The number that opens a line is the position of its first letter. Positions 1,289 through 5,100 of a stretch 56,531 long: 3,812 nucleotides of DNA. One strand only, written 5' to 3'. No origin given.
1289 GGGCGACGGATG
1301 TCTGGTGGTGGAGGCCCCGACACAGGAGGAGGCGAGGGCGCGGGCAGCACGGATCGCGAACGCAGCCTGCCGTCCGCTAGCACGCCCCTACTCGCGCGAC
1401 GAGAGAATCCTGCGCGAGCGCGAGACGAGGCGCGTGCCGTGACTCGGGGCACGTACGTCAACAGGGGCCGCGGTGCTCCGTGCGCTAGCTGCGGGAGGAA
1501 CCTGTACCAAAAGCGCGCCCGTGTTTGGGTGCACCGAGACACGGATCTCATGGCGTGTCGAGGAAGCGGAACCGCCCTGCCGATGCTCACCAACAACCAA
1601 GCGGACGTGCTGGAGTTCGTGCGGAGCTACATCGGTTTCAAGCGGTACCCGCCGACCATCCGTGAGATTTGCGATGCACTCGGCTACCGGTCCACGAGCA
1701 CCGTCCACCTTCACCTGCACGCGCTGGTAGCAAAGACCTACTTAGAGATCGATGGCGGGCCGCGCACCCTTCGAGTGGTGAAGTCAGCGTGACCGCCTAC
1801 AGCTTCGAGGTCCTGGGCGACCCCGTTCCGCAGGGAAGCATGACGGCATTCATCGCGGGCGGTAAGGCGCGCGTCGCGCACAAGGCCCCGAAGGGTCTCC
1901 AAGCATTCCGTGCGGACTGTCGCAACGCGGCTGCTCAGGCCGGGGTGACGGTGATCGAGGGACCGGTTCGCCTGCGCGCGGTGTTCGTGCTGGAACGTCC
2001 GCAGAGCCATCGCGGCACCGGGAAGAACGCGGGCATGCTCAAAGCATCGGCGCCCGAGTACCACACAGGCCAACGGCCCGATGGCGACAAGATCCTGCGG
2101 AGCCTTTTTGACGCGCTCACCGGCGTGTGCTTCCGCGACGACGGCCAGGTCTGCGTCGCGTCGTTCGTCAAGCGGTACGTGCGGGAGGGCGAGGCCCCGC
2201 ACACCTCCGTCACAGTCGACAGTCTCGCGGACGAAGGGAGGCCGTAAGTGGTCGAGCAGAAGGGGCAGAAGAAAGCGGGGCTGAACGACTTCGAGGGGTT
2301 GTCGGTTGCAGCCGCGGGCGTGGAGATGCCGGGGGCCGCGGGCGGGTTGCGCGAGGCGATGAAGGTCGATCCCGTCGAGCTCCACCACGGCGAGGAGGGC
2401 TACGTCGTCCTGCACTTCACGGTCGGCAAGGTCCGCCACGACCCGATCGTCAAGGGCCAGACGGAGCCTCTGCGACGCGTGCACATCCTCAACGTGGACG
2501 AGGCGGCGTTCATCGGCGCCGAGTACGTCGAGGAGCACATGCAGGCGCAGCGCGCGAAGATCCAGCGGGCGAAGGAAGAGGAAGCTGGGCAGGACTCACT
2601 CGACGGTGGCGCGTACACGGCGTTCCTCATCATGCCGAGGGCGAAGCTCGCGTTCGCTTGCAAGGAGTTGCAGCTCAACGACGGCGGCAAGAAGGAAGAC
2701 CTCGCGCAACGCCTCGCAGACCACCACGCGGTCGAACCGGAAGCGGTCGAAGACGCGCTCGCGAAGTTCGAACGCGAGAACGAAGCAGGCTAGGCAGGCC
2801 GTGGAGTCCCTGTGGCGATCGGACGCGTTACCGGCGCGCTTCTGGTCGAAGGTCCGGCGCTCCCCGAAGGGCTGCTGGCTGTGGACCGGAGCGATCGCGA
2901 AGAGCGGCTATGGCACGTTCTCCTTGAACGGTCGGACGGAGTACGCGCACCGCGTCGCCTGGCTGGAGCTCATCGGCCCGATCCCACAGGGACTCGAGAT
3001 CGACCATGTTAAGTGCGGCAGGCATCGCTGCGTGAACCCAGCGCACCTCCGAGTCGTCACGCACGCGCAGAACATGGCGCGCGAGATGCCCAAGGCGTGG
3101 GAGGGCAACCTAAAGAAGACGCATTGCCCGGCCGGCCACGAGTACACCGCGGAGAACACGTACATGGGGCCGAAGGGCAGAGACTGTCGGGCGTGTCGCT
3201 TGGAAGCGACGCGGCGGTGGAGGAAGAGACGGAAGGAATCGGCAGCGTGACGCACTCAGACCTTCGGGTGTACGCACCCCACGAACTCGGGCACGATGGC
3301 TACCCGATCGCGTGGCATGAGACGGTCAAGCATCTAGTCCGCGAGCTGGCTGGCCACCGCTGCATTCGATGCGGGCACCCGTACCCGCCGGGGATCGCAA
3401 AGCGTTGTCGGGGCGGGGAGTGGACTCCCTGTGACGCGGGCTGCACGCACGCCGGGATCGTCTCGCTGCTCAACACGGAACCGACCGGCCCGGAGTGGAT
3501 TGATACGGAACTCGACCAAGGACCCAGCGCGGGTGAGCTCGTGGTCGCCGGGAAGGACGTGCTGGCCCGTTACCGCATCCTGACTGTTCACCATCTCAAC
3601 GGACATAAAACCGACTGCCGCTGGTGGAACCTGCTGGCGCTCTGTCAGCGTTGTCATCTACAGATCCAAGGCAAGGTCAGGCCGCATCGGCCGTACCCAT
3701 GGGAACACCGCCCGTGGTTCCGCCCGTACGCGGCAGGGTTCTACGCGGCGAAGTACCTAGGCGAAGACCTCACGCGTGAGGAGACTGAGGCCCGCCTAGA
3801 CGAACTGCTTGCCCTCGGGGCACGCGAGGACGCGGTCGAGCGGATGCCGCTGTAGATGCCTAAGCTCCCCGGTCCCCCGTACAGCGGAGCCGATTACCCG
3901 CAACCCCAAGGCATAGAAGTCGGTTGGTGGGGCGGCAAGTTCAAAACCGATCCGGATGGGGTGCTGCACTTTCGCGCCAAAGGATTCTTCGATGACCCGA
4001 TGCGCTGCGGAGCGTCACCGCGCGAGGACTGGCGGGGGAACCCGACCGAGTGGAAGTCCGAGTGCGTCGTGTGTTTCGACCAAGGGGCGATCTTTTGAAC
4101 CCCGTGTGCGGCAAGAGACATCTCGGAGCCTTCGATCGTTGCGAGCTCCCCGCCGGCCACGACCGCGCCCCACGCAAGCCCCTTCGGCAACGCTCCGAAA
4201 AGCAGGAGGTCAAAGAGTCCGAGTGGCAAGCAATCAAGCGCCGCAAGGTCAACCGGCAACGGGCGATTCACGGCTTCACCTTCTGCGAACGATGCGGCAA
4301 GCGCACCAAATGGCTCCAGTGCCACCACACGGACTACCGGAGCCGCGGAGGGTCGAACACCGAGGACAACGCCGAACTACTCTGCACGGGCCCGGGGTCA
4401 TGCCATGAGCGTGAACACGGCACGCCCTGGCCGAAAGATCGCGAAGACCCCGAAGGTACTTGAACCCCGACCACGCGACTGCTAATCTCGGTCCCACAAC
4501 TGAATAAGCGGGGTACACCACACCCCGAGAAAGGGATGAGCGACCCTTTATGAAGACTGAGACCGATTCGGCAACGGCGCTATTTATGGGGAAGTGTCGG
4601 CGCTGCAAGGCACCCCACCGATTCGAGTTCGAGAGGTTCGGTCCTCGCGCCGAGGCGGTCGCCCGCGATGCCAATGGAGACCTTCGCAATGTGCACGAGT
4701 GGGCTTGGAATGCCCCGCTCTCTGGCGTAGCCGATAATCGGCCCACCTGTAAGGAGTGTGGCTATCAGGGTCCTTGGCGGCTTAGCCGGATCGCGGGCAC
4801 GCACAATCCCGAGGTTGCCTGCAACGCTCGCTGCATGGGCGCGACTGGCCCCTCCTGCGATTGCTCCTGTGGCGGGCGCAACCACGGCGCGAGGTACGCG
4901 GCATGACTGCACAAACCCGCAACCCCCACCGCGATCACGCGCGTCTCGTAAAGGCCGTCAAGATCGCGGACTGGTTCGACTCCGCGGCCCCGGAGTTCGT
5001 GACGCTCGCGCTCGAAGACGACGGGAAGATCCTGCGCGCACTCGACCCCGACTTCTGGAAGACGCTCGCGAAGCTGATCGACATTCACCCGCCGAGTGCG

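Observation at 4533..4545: Exact 13-nt motif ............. repeated three times, always just upstream of a small zinc-ribbon gene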

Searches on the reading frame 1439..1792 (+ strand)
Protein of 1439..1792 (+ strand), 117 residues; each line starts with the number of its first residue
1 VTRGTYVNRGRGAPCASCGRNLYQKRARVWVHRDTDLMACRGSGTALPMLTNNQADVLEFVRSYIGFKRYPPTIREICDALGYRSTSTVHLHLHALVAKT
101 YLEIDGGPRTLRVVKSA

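Call 21: search_protein_families(library=pfam, proteins=[window:1439-1792:+], max_evalue=0.01)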
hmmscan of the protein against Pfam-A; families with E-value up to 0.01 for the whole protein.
window:1439-1792:+ (117 aa): 3 families
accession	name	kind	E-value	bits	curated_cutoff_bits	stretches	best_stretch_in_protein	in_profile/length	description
PF01726.22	LexA_DNA_bind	-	7.1e-18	64.6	23.7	1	50-108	4-63/65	LexA DNA binding domain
PF13463.12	HTH_27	-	0.0068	17.1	22.2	1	50-110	1-59/68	Winged helix DNA-binding domain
PF07699.19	Ephrin_rec_like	-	0.0068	16.6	23.1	0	4-27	1-23/48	Tyrosine-protein kinase ephrin type A/B receptor-like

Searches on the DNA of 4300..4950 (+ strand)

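Call 9: search_dna_similar(query=window:4300-4950:+, collection=phages, mode=distant, max_rows=30)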
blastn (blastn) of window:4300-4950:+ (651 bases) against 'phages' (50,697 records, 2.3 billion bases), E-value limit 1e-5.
Records with a match: 8; places in all: 8; records where one place covers at least 80% of the query: 0.
Best place of each record, by identity: 60-80% 8.
By first word of the organism name: Mycobacterium 8.
By host as written in the record: Mycobacterium smegmatis mc2 155 6; Mycobacterium smegmatis mc#155 2.
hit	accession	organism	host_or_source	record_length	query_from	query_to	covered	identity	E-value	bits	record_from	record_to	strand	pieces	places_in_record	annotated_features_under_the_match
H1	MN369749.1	Mycobacterium phage MinionDave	Mycobacterium smegmatis mc2 155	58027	519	589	11%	77.5%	9e-6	57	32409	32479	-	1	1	42: hypothetical protein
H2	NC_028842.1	Mycobacterium phage CaptainTrips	Mycobacterium smegmatis mc2 155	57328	519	589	11%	77.5%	9e-6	57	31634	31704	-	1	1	40: hypothetical protein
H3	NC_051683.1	Mycobacterium phage MilleniumForce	Mycobacterium smegmatis mc2 155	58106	519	589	11%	77.5%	9e-6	57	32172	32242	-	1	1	40: hypothetical protein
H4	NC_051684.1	Mycobacterium phage MinionDave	Mycobacterium smegmatis mc2 155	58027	519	589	11%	77.5%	9e-6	57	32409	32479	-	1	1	42: hypothetical protein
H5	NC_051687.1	Mycobacterium phage Moonbeam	Mycobacterium smegmatis mc#155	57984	519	589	11%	77.5%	9e-6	57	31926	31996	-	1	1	40: hypothetical protein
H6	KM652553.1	Mycobacterium phage CaptainTrips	Mycobacterium smegmatis mc2 155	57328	519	589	11%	77.5%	9e-6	57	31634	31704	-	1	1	40: hypothetical protein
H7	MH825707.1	Mycobacterium phage MilleniumForce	Mycobacterium smegmatis mc2 155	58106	519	589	11%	77.5%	9e-6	57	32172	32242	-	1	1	40: hypothetical protein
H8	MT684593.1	Mycobacterium phage Moonbeam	Mycobacterium smegmatis mc#155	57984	519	589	11%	77.5%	9e-6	57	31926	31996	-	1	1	40: hypothetical protein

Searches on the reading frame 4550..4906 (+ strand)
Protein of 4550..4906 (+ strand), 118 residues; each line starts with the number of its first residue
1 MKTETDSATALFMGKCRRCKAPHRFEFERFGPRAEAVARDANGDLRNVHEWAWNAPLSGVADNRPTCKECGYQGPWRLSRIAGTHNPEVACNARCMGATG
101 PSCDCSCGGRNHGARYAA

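Call 21: search_protein_families(library=pfam, proteins=[window:4550-4906:+], max_evalue=0.01)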
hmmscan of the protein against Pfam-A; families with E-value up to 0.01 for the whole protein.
window:4550-4906:+ (118 aa): 0 families

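Call 23: search_protein_families(library=phrogs, proteins=[window:4550-4906:+], max_evalue=0.01)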
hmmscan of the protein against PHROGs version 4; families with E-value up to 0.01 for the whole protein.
window:4550-4906:+ (118 aa): 1 family
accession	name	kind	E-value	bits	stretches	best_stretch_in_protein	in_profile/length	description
phrog_6842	-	unknown function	5.6e-12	47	1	79-114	72-107/110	-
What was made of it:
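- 4550..4906 (+): 118-aa Cys-rich ORF downstream of copy 1. The C-terminus matches phrog_6842, function unknown (call 23).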
